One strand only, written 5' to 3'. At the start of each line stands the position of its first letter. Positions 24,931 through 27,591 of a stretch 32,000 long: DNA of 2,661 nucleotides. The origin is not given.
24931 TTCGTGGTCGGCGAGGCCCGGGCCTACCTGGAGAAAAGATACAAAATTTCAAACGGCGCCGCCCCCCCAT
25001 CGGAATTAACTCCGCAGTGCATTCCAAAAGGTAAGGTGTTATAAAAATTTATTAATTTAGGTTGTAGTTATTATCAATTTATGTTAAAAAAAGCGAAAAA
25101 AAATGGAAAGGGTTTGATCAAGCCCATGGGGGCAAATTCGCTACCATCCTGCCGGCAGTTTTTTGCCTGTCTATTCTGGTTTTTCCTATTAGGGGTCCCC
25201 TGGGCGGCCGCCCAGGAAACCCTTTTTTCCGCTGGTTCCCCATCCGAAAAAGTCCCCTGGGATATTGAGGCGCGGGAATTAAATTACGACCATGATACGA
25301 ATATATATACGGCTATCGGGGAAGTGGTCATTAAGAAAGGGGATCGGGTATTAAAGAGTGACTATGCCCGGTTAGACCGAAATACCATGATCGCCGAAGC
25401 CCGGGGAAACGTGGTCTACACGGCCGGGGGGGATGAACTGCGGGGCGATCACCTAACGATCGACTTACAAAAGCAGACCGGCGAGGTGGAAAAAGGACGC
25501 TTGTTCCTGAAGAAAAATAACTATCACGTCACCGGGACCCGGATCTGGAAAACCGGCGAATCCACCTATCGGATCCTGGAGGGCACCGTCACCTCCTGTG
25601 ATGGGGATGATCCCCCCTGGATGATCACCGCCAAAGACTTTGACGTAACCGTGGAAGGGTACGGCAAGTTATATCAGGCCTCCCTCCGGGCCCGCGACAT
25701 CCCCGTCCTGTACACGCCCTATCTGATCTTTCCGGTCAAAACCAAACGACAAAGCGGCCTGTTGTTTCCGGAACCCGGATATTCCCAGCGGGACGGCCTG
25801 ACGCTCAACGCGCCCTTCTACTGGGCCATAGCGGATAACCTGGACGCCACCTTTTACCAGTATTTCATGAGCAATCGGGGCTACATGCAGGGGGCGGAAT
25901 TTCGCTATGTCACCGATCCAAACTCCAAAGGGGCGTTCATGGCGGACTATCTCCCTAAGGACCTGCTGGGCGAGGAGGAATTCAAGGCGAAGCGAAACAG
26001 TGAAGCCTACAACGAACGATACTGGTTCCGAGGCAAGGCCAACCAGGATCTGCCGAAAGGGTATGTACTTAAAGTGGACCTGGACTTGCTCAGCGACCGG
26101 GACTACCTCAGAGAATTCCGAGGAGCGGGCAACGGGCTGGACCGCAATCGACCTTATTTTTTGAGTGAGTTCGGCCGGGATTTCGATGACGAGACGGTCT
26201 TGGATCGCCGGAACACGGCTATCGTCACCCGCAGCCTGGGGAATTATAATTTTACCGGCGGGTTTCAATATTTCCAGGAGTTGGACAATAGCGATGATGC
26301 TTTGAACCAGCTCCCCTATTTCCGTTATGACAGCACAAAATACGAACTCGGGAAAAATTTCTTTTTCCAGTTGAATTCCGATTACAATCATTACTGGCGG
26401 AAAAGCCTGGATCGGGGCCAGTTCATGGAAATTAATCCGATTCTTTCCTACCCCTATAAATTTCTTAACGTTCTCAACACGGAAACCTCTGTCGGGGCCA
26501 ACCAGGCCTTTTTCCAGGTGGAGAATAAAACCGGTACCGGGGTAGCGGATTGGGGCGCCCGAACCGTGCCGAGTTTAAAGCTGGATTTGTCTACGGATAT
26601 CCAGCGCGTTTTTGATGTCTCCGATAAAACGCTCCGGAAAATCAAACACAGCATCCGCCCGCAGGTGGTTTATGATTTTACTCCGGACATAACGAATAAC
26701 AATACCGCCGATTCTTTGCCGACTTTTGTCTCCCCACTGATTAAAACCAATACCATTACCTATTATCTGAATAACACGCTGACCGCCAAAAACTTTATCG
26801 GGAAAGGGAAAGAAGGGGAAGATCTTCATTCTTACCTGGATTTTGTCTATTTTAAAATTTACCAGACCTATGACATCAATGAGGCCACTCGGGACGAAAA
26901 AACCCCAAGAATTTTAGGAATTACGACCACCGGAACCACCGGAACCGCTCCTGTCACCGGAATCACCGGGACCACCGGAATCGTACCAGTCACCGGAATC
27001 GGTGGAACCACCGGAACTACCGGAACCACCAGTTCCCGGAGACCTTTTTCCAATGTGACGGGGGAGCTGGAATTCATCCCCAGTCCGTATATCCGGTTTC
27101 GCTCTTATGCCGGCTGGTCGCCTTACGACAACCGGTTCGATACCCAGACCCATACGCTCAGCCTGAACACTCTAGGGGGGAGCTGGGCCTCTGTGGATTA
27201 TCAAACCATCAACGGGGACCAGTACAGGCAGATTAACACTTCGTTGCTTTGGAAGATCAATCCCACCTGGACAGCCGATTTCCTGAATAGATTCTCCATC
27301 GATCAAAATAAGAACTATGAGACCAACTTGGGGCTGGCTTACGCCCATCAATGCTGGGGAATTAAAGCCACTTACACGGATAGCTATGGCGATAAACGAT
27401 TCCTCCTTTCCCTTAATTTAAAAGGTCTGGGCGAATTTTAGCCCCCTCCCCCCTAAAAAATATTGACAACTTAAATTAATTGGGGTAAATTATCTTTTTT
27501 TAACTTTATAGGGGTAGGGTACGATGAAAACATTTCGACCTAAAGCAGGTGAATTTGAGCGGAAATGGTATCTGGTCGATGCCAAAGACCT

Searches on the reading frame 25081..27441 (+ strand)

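Call 59: search_protein_families(library=pfam, max_evalue=0.00001, proteins=[window:25081-27441:+])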
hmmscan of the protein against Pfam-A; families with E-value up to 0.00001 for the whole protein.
window:25081-27441:+ (786 aa): 3 families
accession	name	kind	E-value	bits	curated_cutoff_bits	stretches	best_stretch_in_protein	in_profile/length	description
PF04453.20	LptD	-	1.5e-26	94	22.4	1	312-542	2-222/384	LPS transport system D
PF19838.5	LptD_2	-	1.3e-17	64.1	22.5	1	201-311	7-119/464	LptD protein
PF03968.19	LptD_N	-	2.8e-07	31.2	20.4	1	62-161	2-98/113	LptA/(LptD N-terminal domain) LPS transport protein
